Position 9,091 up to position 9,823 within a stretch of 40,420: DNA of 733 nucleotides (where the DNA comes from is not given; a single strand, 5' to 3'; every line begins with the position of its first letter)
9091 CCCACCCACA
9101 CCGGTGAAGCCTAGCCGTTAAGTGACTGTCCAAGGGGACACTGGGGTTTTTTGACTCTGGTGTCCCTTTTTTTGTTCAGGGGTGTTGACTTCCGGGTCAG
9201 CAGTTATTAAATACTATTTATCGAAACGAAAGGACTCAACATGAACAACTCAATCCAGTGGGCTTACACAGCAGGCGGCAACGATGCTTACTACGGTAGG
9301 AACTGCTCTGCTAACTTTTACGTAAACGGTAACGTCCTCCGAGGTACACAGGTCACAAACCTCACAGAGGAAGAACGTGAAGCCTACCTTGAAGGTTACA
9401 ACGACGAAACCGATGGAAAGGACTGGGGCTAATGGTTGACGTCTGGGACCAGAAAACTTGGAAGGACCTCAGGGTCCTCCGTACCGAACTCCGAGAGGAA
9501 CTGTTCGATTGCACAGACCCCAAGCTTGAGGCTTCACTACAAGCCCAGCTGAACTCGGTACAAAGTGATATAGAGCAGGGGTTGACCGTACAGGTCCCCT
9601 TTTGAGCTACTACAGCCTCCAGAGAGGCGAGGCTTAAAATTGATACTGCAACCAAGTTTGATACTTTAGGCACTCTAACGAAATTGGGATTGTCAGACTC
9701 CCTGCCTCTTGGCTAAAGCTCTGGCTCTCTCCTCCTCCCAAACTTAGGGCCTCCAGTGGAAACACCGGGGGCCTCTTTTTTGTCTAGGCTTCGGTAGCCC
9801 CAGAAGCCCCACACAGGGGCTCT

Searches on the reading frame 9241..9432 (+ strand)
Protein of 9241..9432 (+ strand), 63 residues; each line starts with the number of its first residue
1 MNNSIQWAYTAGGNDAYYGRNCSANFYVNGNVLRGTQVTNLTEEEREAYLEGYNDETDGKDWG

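Call 34: search_protein_families(library=pfam, proteins=[window:9241-9432:+], max_evalue=0.05)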
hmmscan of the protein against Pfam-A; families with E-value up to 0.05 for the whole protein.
window:9241-9432:+ (63 aa): 1 family
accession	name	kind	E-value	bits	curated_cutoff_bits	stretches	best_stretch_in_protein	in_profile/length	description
PF08593.16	Mug135_C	-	0.017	15.8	23.8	1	37-54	40-57/82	Mug135-like, C-terminal domain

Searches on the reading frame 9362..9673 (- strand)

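Call 34: search_protein_families(library=pfam, proteins=[window:9362-9673:-], max_evalue=0.05)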
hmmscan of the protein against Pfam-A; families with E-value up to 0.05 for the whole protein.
window:9362-9673:- (103 aa): 1 family
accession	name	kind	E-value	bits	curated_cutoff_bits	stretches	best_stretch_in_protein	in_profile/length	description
PF05827.17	VAS1_LD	-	0.02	15.6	26.9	1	27-73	92-137/140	V-type proton ATPase subunit S1, luminal domain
